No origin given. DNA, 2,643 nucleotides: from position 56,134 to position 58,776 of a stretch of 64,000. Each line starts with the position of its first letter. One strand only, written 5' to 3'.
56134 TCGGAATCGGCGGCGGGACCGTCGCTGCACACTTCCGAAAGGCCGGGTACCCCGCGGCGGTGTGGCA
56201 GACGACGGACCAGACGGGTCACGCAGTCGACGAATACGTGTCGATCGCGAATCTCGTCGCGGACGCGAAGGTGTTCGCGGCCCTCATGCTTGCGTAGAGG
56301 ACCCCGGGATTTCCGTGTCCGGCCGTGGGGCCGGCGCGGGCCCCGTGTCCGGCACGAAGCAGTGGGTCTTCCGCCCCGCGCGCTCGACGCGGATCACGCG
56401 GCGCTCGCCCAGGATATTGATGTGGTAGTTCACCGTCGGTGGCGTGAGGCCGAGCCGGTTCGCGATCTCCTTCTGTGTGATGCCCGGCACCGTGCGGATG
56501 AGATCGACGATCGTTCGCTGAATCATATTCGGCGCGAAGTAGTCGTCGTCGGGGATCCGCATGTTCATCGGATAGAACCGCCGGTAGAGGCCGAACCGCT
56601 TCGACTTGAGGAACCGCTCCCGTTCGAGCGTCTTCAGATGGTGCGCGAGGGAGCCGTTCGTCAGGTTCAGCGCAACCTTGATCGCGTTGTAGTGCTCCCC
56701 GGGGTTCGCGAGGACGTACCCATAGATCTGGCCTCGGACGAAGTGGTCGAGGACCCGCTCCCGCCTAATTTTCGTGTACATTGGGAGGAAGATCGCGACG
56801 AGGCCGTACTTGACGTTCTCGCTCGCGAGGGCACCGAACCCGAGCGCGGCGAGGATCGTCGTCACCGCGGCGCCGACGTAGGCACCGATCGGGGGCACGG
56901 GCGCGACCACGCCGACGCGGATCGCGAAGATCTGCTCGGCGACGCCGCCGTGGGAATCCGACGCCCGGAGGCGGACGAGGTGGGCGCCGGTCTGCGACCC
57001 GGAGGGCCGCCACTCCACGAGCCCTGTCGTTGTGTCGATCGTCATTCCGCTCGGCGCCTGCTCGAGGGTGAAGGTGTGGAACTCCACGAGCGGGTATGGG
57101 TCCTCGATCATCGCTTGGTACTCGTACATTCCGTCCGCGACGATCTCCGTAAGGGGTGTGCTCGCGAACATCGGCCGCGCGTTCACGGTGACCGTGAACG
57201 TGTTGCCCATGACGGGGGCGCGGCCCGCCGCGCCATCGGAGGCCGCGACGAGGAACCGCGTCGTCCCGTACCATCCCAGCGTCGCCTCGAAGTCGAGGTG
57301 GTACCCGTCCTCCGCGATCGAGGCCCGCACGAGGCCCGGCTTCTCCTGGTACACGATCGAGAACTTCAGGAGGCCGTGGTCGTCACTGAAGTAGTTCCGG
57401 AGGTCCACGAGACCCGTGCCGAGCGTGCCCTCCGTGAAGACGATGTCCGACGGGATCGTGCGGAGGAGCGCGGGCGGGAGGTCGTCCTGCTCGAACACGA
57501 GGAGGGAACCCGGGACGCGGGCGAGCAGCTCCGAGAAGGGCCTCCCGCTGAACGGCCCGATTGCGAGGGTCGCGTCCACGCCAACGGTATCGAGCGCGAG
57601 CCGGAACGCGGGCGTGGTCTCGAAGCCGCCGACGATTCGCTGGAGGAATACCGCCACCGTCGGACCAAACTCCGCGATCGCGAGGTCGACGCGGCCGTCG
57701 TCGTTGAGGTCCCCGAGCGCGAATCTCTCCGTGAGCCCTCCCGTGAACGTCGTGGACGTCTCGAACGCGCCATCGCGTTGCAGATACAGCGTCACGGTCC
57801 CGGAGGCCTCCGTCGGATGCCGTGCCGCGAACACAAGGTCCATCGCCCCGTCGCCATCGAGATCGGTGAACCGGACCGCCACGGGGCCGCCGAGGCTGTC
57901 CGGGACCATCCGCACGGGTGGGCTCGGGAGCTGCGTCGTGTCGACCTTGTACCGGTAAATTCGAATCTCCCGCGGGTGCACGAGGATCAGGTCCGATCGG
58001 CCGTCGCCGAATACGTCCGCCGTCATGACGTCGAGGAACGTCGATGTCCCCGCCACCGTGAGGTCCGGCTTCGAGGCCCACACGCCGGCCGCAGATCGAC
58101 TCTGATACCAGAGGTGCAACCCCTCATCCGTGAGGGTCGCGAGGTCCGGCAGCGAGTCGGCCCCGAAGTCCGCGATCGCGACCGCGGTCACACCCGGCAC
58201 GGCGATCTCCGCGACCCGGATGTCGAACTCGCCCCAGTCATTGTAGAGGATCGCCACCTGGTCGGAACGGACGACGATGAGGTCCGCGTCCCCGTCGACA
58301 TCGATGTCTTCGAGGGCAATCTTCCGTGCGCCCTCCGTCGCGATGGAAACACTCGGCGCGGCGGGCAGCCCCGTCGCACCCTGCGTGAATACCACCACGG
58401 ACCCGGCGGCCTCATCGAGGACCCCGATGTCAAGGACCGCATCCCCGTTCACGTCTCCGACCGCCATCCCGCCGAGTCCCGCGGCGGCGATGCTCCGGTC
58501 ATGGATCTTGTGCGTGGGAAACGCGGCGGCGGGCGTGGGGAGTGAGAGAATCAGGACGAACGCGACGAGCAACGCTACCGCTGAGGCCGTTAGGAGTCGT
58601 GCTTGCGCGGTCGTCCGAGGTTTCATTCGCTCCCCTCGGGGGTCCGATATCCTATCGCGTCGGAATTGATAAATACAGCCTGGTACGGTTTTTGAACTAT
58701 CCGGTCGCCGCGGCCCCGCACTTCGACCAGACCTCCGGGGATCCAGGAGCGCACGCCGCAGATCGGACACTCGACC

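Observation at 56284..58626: Transmembrane protein fusing an extracellular FG-GAP beta-propeller to two cytoplasmic winged-helix DNA-binding-like domains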

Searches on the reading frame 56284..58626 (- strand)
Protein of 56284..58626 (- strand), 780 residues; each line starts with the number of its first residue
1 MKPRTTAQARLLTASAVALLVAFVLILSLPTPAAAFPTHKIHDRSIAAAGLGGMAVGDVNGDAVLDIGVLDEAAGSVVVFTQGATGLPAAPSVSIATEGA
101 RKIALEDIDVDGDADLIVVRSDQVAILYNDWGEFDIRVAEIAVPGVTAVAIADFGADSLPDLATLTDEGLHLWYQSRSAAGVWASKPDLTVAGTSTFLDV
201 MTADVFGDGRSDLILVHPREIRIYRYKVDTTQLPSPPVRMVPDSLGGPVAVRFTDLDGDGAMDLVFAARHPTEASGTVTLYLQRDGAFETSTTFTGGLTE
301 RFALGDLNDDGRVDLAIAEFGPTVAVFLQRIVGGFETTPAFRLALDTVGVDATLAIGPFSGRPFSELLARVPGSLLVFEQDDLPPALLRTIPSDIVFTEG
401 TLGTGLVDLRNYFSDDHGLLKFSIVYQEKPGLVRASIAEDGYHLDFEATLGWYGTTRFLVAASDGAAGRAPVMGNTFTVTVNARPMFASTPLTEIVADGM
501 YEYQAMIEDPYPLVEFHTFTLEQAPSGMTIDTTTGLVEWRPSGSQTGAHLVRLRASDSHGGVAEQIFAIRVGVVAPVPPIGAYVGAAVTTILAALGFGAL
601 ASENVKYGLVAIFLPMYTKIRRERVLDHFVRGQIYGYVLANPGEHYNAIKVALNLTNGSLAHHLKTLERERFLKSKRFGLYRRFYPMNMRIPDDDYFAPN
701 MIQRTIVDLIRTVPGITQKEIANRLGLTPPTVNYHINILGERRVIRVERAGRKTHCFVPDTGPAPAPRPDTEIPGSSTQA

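Call 5: search_protein_families(library=pfam, proteins=[window:56284-58626:-], max_evalue=1)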
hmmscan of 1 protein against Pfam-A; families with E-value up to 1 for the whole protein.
window:56284-58626:- (780 aa): 20 families
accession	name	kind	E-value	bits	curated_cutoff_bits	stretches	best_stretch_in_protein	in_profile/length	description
PF13517.12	FG-GAP_3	-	4.3e-24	85.3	26.9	6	204-265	1-60/61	FG-GAP-like repeat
PF24266.1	HTH_HVO_0163_N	-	4.3e-16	59.2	31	2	631-688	4-61/70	HVO_0163, N-terminal HTH domain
PF13412.12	HTH_24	-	1.1e-11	44.5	21.9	1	703-746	5-48/48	Winged helix-turn-helix DNA-binding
PF01839.29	FG-GAP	-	2.1e-08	34.3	22.1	2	250-280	4-36/37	FG-GAP repeat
PF05345.18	He_PIG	-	3.5e-08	34.2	24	1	517-571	37-95/96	Putative Ig domain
PF12840.13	HTH_20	-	3.1e-06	27.5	27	1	707-747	10-50/51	Helix-turn-helix domain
PF12802.13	MarR_2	-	6.4e-06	26.7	27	1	705-750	9-55/61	MarR family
PF01022.26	HTH_5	-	6.6e-06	26.4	22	1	719-745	19-45/47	Bacterial regulatory protein, arsR family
PF13545.12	HTH_Crp_2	-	2.1e-05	24.8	27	1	715-751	22-56/70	Crp-like helix-turn-helix domain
PF01047.28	MarR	-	6.2e-05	23.3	24.6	1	704-741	6-43/59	MarR family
PF17963.7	Big_9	-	0.00021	22.6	23.6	1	521-567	40-86/89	Bacterial Ig domain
PF09339.16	HTH_IclR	-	0.001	19.3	22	1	712-746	15-49/52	IclR helix-turn-helix domain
PF13601.12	HTH_34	-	0.0053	17.3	27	1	637-675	8-46/80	Winged helix DNA-binding domain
PF00196.25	GerE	-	0.013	15.5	23.5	1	713-737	15-39/57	Bacterial regulatory proteins, luxR family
PF04545.22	Sigma70_r4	-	0.056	13.4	24.1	1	703-731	9-36/50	Sigma-70, region 4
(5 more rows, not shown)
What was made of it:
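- On Pfam PF24266 (HTH_HVO_0163_N): 59.2 bits against a cut-off of 31, at aa 631-688 (call 5)
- On HTH_24 / Lrp-AsnC-type wHTH (PF13412): 44.5 bits against a cut-off of 21.9, at aa 703-746 (call 5)
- On MarR family (PF01047): 23.3 bits against a cut-off of 24.6; MarR_2 scores 26.7 against 27 (call 5).
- On FG-GAP / integrin-alpha-type beta-propeller: FG-GAP_3 at 85.3 bits against a cut-off of 26.9, in six stretches (call 5).
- Closest known: HVO_0163-type ArsR-like regulators. Same: wHTH1 matches PF24266 at 59.2 bits (call 5).
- Checked: Pfam (call 5) gives these matches:
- wHTH identity: PF24266 and HTH_24 score above their curated cut-offs (call 5).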

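Call 6: search_protein_families(library=ncbifam, proteins=[window:56284-58626:-], max_evalue=1)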
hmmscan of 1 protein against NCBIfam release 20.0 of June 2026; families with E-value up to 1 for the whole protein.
window:56284-58626:- (780 aa): 9 families
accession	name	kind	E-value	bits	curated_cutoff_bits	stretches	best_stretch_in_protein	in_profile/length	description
NF033788.1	HTH_metalloreg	subfamily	2.1e-09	37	55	2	704-760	14-70/77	metalloregulator ArsR/SmtB family transcription factor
NF033789.1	repress_SdpR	subfamily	3.7e-07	30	100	1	702-752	9-58/79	autorepressor SdpR family transcription factor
NF047539.1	XAC2610_fam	domain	0.00036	21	35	0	252-295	2-47/89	XAC2610-related protein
TIGR04176.1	MarR_EPS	equivalog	0.0019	18.2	88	1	704-748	7-51/105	MarR family EPS-associated transcriptional regulator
NF041413.1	ArsR_Rv2640c_fam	equivalog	0.0021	18.4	155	0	628-681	41-96/118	Rv2640c family ArsR-like transcriptional regulator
TIGR02985.1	Sig70_bacteroi1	subfamily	0.014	15.6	126.4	1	704-737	120-152/162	RNA polymerase sigma-70 factor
NF012211.1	tand_rpt_95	domain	0.016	15.2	90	0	520-579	33-92/98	tandem-95 repeat protein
NF045707.1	Dbac_1936_reg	equivalog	0.057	13.4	115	0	720-752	35-67/99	ArsR/SmtB-type metalloregulator TsoR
TIGR01884.1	cas_HTH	subfamily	0.16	11.3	60.2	0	715-753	155-193/202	CRISPR-associated CARF protein Csa3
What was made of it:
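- On ArsR/SmtB metalloregulators (NCBIfam NF033788): 37 bits against a cut-off of 55 (call 6).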

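Call 15: find_homologous_proteins(query=window:56284-58626:-, max_evalue=1e-20)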
Query window:56284-58626:- (780 aa): 13 proteins with E <= 1e-20 among 8000 candidates.
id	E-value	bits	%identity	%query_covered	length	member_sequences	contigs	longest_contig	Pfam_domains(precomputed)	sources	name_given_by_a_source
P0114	0.0e+0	1674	96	100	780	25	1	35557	PF01839.30,PF01047.29,PF12840.14,PF13412.13,PF01022.27,PF13517.13,PF12802.14,PF13545.13,PF05345.19,PF24266.2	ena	-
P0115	2.7e-290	983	60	94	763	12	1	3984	PF01047.29,PF12840.14,PF13412.13,PF13517.13,PF12802.14,PF05345.19,PF24266.2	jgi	-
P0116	6.6e-241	820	51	99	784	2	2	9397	PF01839.30,PF01047.29,PF12840.14,PF13412.13,PF17963.8,PF13517.13,PF12802.14,PF05345.19,PF24266.2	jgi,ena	-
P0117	6.0e-232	790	49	98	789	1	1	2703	PF01839.30,PF01047.29,PF12840.14,PF13412.13,PF13517.13,PF05345.19,PF24266.2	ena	-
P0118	5.4e-227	774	48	97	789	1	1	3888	PF01839.30,PF12256.15,PF01047.29,PF12840.14,PF13412.13,PF01022.27,PF13517.13,PF12802.14,PF13545.13,PF05345.19,PF24266.2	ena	-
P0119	1.5e-178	614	44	97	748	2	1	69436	PF01839.30,PF01022.27,PF09339.17,PF12802.14,PF24266.2,PF01047.29,PF12840.14,PF13412.13,PF17963.8,PF13517.13,PF13545.13,PF05345.19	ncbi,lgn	-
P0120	3.2e-169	583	41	95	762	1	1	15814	PF01047.29,PF12840.14,PF13412.13,PF17963.8,PF01022.27,PF13517.13,PF12802.14,PF05345.19,PF24266.2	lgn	-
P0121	1.5e-160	554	40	94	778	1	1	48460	PF01839.30,PF01047.29,PF12840.14,PF13412.13,PF01022.27,PF13517.13,PF12802.14,PF13545.13,PF05345.19,PF24266.2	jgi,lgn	jgi:predicted transcriptional regulator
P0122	2.9e-25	107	27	41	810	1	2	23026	PF01839.30,PF12256.15,PF14779.13,PF13517.13,PF14783.13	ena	-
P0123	1.0e-24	105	26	38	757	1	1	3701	PF01839.30,PF16743.11,PF13517.13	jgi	jgi:hypothetical protein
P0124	4.6e-22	96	28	42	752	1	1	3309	PF01839.30,PF12256.15,PF16743.11,PF13517.13,PF27408.1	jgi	jgi:hypothetical protein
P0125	1.3e-21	95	29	36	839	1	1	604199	PF01839.30,PF13517.13,PF13860.13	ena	-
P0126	4.7e-21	93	29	38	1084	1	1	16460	PF01839.30,PF12256.15,PF16743.11,PF13517.13,PF16640.12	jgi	jgi:hypothetical protein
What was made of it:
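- Eight full-length FG-GAP orthologs reach down to 40% identity (call 15).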

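Call 16: find_encoding_contigs(protein=P0119, flank=6000, max_places=2)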
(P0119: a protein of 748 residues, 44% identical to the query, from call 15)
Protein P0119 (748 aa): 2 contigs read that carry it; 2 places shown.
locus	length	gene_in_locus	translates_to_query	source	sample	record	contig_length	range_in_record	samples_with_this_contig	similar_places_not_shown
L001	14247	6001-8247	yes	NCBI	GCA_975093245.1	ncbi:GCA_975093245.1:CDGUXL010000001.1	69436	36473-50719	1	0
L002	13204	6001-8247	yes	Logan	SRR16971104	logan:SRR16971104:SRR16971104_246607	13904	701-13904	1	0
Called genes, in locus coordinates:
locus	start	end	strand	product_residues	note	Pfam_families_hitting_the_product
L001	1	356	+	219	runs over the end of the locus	-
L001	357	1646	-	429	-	PF01336:tRNA_anti-codon, PF00152:tRNA-synt_2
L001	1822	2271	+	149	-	PF13527:Acetyltransf_9 (faint), PF00583:Acetyltransf_1, PF13673:Acetyltransf_10, PF13508:Acetyltransf_7, PF08445:FR47 (weak)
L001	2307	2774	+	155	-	PF01862:PvlArgDC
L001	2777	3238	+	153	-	-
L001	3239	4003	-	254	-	-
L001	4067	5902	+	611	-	PF12773:DZR (weak), PF12773:DZR, PF13432:TPR_16, PF14559:TPR_19, PF00515:TPR_1, PF13432:TPR_16, PF00515:TPR_1, PF13424:TPR_12, +14 more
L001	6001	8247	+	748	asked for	PF13517:FG-GAP_3, PF01839:FG-GAP (weak), PF13517:FG-GAP_3 (weak), PF05345:He_PIG, PF17963:Big_9 (weak), PF24266:HTH_HVO_0163_N, PF12802:MarR_2, PF13412:HTH_24, +5 more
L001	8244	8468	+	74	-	-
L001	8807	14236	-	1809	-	PF00270:DEAD, PF04851:ResIII, PF00271:Helicase_C, PF19306:WHD_Lhr, PF08494:DEAD_assoc, PF06224:AlkZ-like (weak)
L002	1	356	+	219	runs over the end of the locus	-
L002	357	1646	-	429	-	PF01336:tRNA_anti-codon, PF00152:tRNA-synt_2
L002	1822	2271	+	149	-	PF13527:Acetyltransf_9 (faint), PF00583:Acetyltransf_1, PF13673:Acetyltransf_10, PF13508:Acetyltransf_7, PF08445:FR47 (weak)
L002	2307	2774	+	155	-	PF01862:PvlArgDC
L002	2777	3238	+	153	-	-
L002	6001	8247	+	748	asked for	PF13517:FG-GAP_3, PF01839:FG-GAP (weak), PF13517:FG-GAP_3 (weak), PF05345:He_PIG, PF17963:Big_9 (weak), PF24266:HTH_HVO_0163_N, PF12802:MarR_2, PF13412:HTH_24, +5 more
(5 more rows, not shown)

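Call 17: find_encoding_contigs(protein=P0121, flank=6000, max_places=2)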
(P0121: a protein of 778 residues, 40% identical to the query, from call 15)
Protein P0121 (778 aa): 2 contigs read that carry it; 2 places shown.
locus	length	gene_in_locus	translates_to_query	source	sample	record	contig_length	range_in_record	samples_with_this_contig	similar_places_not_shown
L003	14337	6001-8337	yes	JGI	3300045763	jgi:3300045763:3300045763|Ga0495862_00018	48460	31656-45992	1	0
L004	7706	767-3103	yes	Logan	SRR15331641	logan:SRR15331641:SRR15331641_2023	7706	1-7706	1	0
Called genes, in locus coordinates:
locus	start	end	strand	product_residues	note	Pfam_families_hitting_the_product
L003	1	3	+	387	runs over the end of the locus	PF02771:Acyl-CoA_dh_N, PF02770:Acyl-CoA_dh_M, PF00441:Acyl-CoA_dh_1, PF08028:Acyl-CoA_dh_2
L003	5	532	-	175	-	PF01814:Hemerythrin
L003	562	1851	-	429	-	PF01336:tRNA_anti-codon, PF00152:tRNA-synt_2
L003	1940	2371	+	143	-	PF13527:Acetyltransf_9, PF00583:Acetyltransf_1, PF13673:Acetyltransf_10, PF13508:Acetyltransf_7, PF08445:FR47 (weak)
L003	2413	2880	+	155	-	PF01862:PvlArgDC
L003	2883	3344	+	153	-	-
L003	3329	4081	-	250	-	-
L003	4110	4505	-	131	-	-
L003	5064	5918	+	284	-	PF03704:BTAD (weak), PF13424:TPR_12, PF00515:TPR_1, PF13432:TPR_16, PF00515:TPR_1, PF07719:TPR_2, PF13414:TPR_11, PF14559:TPR_19, +14 more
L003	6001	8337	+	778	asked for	PF01839:FG-GAP (faint), PF13517:FG-GAP_3, PF05345:He_PIG (weak), PF24266:HTH_HVO_0163_N, PF01047:MarR (weak), PF12802:MarR_2, PF12840:HTH_20, PF13412:HTH_24, +2 more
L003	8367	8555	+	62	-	-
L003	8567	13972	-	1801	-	PF00270:DEAD, PF04851:ResIII, PF00271:Helicase_C, PF19306:WHD_Lhr, PF08494:DEAD_assoc, PF01047:MarR (faint), PF23234:WHD_4th_Lhr (faint), PF06224:AlkZ-like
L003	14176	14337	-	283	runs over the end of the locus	PF02737:3HCDH_N, PF00725:3HCDH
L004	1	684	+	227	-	?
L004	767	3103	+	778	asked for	PF01839:FG-GAP (faint), PF13517:FG-GAP_3, PF05345:He_PIG (weak), PF24266:HTH_HVO_0163_N, PF01047:MarR (weak), PF12802:MarR_2, PF12840:HTH_20, PF13412:HTH_24, +2 more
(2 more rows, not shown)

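Call 18: find_encoding_contigs(protein=P0120, flank=6000, max_places=2)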
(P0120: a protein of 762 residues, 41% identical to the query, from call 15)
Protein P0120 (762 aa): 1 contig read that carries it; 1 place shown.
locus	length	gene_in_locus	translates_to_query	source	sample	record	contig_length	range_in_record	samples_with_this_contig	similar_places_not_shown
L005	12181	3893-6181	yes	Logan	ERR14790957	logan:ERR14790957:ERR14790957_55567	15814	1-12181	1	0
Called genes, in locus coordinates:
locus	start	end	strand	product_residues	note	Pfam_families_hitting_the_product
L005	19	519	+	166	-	PF00583:Acetyltransf_1, PF13673:Acetyltransf_10, PF13508:Acetyltransf_7, PF08445:FR47 (weak)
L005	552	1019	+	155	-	PF01862:PvlArgDC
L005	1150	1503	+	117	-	-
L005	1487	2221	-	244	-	-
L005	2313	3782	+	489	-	PF12773:DZR (weak), PF12773:DZR (weak), PF00515:TPR_1, PF13414:TPR_11, PF00515:TPR_1, PF07719:TPR_2, PF13424:TPR_12, PF13414:TPR_11, +18 more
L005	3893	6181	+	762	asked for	PF17963:Big_9 (faint), PF13517:FG-GAP_3 (weak), PF05345:He_PIG (weak), PF24266:HTH_HVO_0163_N, PF01047:MarR (weak), PF12802:MarR_2 (weak), PF12840:HTH_20 (weak), PF13412:HTH_24, +1 more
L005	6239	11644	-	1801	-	PF00270:DEAD, PF04851:ResIII, PF00271:Helicase_C, PF19306:WHD_Lhr, PF08494:DEAD_assoc, PF01978:TrmB (faint), PF06224:AlkZ-like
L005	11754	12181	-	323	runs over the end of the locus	PF02737:3HCDH_N, PF00725:3HCDH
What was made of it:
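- In relatives it is separated from the gene by another gene, and the whole region is syntenic housekeeping DNA (calls 16-18).
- Tried and rejected: In relatives another gene lies between it and the target gene, and the whole region is syntenic housekeeping DNA (calls 16-18).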

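Call 57: predict_structure(alignment_id=A2)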
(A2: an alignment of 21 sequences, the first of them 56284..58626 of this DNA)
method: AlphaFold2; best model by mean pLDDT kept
length: 780 residues; sequences in the alignment: 21
mean_pLDDT: 83.4   pTM: 0.55
mean pLDDT of the five models: 83.4, 83.4, 82.7, 82.4, 81.6
residues with pLDDT >= 90: 332; 70-90: 340; 50-70: 75; < 50: 33
segments of 3 or more residues with pLDDT < 50: 1-5, 29-34, 761-780
pLDDT, mean of each block of 10 residues (from residue 1): 48 78 72 56 89 91 91 92 87 92 92 93 93 86 93 86 93 87 89 91 88 93 83 81 89 91 94 94 89 94 89 92 91 84 89 91 85 91 82 91 89 79 92 91 92 93 85 94 91 89 92 84 93 93 89 91 92 65 56 58 60 67 75 85 81 81 87 79 81 65 83 87 80 81 82 79 35 30
secondary structure, 60 per line:
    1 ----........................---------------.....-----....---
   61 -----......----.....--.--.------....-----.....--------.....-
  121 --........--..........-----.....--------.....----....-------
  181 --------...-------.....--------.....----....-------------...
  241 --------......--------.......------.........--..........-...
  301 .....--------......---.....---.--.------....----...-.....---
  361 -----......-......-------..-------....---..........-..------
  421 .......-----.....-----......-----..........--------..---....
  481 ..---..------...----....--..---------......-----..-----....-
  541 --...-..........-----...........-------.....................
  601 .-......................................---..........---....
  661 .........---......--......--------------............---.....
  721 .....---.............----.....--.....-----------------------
elements in order (helices of 4 or more, strands of 3 or more residues): H5-28 E44-48 E54-57 E66-71 E76-80 E93-96 E102-106 E115-119 E123-130 E133-142 E148-152 E161-165 E170-173 E189-191 E199-203 E212-216 E221-224 E238-240 E249-254 E263-269 E276-284 E287-296 E298-305 E314-319 E323-327 E341-344 E353-357 E366-371 E373-378 E395-398 E402-408 E421-427 E433-437 E443-448 E454-463 E477-482 E494-496 E501-504 E518-523 E536-539 E547-556 E562-572 H580-601 H603-640 H646-653 H657-669 E673-678 E681-686 H701-712 H718-725 H729-741 E746-750 E753-757
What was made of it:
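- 56905..57159 (-): Second Ig-like domain, He_PIG / Big_9 type (aa ~490-574). Pfam He_PIG 34.2 bits against a cut-off of 24 (call 5); AlphaFold2 strands at aa 494-572 (call 57)
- On FG-GAP / integrin-alpha-type beta-propeller: The propeller model has pLDDT about 90 (call 57).
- Checked: It is all-beta over aa 44-378, followed by beta-sandwiches at 395-482 and 494-572, a TM helix at 580-601, a helix at 603-640, wHTH1 at 646-686 and wHTH2 at 701-757 (call 57).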
